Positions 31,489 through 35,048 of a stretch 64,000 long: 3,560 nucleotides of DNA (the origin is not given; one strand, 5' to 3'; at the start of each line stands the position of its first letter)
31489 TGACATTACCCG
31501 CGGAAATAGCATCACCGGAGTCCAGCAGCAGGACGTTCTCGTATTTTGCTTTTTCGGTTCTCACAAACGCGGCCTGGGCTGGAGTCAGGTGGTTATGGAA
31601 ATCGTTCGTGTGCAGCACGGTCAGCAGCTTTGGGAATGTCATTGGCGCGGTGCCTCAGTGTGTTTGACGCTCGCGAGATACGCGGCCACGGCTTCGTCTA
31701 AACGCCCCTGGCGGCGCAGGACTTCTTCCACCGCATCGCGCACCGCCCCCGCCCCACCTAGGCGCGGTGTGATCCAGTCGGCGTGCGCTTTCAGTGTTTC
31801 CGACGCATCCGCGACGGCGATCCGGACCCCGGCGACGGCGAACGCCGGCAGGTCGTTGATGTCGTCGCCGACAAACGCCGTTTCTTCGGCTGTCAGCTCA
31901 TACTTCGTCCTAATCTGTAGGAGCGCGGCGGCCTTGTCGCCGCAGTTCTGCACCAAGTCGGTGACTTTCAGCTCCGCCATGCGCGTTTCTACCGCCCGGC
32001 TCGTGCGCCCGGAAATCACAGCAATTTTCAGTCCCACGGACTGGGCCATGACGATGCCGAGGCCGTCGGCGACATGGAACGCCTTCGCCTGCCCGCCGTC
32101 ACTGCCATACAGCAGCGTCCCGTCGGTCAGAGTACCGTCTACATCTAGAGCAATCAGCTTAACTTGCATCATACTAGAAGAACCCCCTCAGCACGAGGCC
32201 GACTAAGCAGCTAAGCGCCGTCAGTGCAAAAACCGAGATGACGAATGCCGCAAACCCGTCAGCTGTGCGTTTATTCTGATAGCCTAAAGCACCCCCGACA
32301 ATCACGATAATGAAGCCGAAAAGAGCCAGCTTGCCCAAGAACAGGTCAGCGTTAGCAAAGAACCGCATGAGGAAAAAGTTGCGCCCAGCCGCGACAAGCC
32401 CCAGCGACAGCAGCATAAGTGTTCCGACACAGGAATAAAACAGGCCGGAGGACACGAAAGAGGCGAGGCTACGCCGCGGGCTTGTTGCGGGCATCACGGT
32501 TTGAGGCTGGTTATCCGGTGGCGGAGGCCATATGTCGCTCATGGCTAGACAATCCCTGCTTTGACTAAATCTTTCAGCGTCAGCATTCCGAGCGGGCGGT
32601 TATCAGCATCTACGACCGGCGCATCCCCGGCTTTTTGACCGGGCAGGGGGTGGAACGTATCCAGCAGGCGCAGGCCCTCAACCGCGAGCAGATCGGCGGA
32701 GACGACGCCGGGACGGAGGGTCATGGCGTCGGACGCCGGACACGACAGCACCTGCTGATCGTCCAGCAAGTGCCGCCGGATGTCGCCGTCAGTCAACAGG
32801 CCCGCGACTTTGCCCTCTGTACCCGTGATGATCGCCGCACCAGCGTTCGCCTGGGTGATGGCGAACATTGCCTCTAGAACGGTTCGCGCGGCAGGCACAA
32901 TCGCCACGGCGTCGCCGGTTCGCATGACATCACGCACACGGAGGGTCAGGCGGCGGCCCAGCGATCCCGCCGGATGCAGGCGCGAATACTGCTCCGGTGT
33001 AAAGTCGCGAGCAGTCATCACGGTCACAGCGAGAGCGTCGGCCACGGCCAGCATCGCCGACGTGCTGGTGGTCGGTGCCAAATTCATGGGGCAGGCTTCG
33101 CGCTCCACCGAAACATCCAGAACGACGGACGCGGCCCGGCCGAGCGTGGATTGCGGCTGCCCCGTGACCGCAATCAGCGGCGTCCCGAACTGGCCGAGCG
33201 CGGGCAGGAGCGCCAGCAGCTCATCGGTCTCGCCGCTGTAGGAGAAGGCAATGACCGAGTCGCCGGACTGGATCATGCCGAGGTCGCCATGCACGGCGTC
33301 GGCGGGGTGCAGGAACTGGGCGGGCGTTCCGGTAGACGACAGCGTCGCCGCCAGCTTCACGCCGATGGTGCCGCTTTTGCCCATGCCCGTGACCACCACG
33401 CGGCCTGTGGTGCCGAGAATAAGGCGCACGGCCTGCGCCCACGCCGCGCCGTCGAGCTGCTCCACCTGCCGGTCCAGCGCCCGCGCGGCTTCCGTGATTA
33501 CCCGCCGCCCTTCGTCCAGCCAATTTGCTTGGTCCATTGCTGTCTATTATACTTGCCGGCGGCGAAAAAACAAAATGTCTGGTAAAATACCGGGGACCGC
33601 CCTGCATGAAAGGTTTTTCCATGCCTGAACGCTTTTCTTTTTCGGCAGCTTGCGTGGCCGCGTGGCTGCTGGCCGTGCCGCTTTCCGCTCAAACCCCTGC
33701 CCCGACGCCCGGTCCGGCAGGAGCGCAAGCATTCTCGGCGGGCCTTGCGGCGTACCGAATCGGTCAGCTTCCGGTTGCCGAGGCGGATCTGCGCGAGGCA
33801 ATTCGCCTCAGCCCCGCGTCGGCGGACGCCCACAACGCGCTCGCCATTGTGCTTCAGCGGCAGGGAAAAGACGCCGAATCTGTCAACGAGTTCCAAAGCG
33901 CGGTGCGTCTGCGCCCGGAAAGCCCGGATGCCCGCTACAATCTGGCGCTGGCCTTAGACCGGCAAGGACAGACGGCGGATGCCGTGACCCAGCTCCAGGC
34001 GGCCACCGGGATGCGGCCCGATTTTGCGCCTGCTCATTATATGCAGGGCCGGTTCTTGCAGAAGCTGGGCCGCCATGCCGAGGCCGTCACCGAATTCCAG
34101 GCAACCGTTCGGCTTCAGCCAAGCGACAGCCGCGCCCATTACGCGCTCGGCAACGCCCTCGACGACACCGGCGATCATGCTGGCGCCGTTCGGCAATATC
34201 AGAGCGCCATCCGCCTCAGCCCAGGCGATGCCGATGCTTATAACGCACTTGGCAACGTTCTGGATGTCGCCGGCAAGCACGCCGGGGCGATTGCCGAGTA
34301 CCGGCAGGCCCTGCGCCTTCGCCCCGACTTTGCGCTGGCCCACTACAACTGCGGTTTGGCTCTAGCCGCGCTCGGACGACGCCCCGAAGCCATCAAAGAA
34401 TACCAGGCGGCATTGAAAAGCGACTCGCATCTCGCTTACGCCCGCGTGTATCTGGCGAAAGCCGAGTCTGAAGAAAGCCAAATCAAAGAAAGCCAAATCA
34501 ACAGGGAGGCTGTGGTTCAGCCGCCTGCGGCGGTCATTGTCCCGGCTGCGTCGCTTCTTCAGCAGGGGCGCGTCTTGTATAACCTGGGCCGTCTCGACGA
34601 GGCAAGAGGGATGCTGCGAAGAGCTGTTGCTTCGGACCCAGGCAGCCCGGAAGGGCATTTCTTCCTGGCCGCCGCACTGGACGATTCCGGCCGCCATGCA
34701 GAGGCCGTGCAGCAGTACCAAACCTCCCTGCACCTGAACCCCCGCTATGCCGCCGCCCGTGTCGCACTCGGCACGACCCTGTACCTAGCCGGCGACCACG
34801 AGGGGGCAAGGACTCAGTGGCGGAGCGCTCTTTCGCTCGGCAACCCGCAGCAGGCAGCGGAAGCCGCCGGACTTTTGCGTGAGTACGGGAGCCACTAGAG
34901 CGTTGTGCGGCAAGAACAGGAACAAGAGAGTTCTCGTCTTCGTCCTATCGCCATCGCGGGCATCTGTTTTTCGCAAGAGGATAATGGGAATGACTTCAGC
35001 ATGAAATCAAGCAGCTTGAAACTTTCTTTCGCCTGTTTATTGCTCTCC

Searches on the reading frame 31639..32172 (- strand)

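Call 55: search_protein_families(library=ncbifam, proteins=[window:31639-32172:-], max_evalue=0.00001)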
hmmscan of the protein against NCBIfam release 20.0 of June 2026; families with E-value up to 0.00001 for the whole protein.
window:31639-32172:- (177 aa): 17 families
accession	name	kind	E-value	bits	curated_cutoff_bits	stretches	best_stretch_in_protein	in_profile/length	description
NF007019.0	PRK09484.1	equivalog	4e-43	147.2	208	1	3-162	24-183/187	3-deoxy-manno-octulosonate-8-phosphatase KdsC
TIGR01670.1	KdsC-phosphatas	subfamily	5.4e-43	146.6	106.95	1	4-154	1-151/154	3-deoxy-D-manno-octulosonate 8-phosphate phosphatase, YrbI family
NF058599.1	KDN-9-PPhBT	equivalog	8.1e-30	104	180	1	4-153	2-151/152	3-deoxy-D-glycero-D-galacto-nonulopyranosonate 9-phosphatase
TIGR02726.1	phenyl_P_delta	equivalog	6.6e-29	101.3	281.95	1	3-163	6-166/169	phenylphosphate carboxylase subunit delta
TIGR01487.1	Pglycolate_arch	equivalog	9.3e-19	68.1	122.75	1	74-143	142-211/215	phosphoglycolate phosphatase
NF002245.0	PRK01158.1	equivalog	2.8e-18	66.1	198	1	75-153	153-230/233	phosphoglycolate phosphatase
TIGR00099.1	Cof-subfamily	subfamily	2.7e-17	63.2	137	1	71-137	180-246/256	Cof-type HAD-IIB family hydrolase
TIGR01482.1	SPP-subfamily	subfamily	1.3e-13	51.1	107.15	1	71-152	141-221/225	sucrose-phosphate phosphatase subfamily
TIGR01662.1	HAD-SF-IIIA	subfamily_domain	2.6e-12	47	44.6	1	5-121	1-139/141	HAD-IIIA family hydrolase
TIGR01484.1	HAD-SF-IIB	subfamily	1.6e-10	41.4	41.8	1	79-120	180-221/221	HAD-IIB family hydrolase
TIGR01525.1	ATPase-IB_hvy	subfamily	3.1e-08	33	346.25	1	46-134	402-490/560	heavy metal translocating P-type ATPase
NF007806.0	PRK10513.1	equivalog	5e-08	32.7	273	0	78-136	195-253/270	sugar-phosphatase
TIGR01512.1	ATPase-IB2_Cd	subfamily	2.5e-07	29.8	313.5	1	71-134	357-423/494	cadmium family heavy metal-translocating P-type ATPase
TIGR00338.1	serB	equivalog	7.5e-07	29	144.15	0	79-133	152-205/219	phosphoserine phosphatase SerB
TIGR01491.1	HAD-SF-IB-PSPlk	hypoth_equivalog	1.8e-06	27.8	151.9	0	88-125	154-193/201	phosphoserine phosphatase-like hydrolase, archaeal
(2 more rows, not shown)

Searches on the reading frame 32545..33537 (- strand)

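Call 55: search_protein_families(library=ncbifam, proteins=[window:32545-33537:-], max_evalue=0.00001)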
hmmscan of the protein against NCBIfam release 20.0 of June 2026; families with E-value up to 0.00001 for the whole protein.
window:32545-33537:- (330 aa): 10 families
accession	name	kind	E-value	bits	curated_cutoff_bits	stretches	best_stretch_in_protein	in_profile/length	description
TIGR00393.1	kpsF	subfamily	1.1e-88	297.3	203.7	1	45-319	1-267/268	KpsF/GutQ family sugar-phosphate isomerase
NF008581.0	PRK11543.1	equivalog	4.6e-88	295.3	481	1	14-330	13-321/321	arabinose-5-phosphate isomerase GutQ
NF008141.0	PRK10892.1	equivalog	4.3e-84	282.6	505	1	7-330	13-328/328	arabinose-5-phosphate isomerase KdsD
TIGR03127.2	RuMP_HxlB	equivalog_domain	9.5e-11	41.9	160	1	19-188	6-174/178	6-phospho-3-hexuloisomerase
NF008590.0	PRK11557.1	equivalog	3.5e-09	36.5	355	1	10-174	99-260/282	MurR/RpiR family transcriptional regulator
NF041755.1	RuMP_HxlAB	equivalog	3.1e-08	33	500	1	36-184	238-383/391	bifunctional 3-hexulose-6-phosphate synthase/6-phospho-3-hexuloisomerase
NF008458.0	PRK11337.1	equivalog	4.9e-07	29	378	1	16-174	114-269/293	MurR/RpiR family transcriptional regulator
NF012026.0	PRK15482.1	equivalog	5.2e-07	29.5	408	1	11-178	103-267/285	HTH-type transcriptional regulator MurR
NF008451.0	PRK11302.1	subfamily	4.3e-06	26.4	296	1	12-177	97-258/286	transcriptional regulator HexR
NF010701.0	PRK14101.1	equivalog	8.5e-06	24.2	920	1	9-177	434-598/638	bifunctional transcriptional regulator/glucokinase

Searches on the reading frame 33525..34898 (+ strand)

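Call 55: search_protein_families(library=ncbifam, proteins=[window:33525-34898:+], max_evalue=0.00001)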
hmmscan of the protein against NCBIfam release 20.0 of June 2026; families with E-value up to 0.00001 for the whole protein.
window:33525-34898:+ (457 aa): 27 families (the best 25 are shown)
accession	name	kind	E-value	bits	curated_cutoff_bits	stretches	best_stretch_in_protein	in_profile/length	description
NF040959.1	MamA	equivalog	7.1e-39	133.4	200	2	128-265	65-202/204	magnetosome protein MamA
NF033762.1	social_mot_Tgl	equivalog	9.7e-36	123.4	225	3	202-325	31-152/252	social motility TPR repeat lipoprotein Tgl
TIGR02521.1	type_IV_pilW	equivalog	3.7e-35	121.6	154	3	184-324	47-189/234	type IV pilus biogenesis/stability protein PilW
TIGR02917.1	PEP_TPR_lipo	equivalog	4.4e-29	101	312.2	2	169-442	23-294/899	XrtA/PEP-CTERM system TPR-repeat protein PrsT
TIGR02552.1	LcrH_SycD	equivalog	7.2e-24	84.1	104.8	0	181-241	31-91/136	SycD/LcrH family type III secretion system chaperone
NF033920.0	C39_PA2778_fam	equivalog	2e-22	79.8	150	2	178-267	166-255/255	PA2778 family cysteine peptidase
NF008391.2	PRK11189.1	equivalog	4.6e-22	78.9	250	2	202-323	65-188/297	lipoprotein NlpI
NF033758.1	gliding_GltE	equivalog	7.8e-20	71.2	225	1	157-264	75-182/411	adventurous gliding motility TPR repeat lipoprotein GltE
NF008520.0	PRK11447.1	equivalog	1e-17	63.3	858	1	150-426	251-544/1157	cellulose synthase complex outer membrane protein BcsC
TIGR02795.1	tol_pal_ybgF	equivalog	1.5e-16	61.1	90.1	0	180-261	14-101/119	tol-pal system protein YbgF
TIGR00990.1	3a0801s09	subfamily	2.2e-16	59.6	757.25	2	84-231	349-496/615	mitochondrial import receptor subunit TOM70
NF002725.1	PRK02603.1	equivalog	2.9e-16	59.9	143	0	71-158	40-130/173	photosystem I assembly protein Ycf3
NF047507.1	TPR_BatC_Lepto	exception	3.1e-14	53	175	0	113-204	37-132/214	TPR repeat-containing protein BatC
NF011886.0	PRK15359.1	equivalog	2.3e-13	50.2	146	0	173-265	29-121/144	type III secretion system chaperone protein SscB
NF047371.1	FlcA_CTERM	equivalog_domain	6.6e-13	48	300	0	347-438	444-536/646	periplasmic flagellar collar protein FlcA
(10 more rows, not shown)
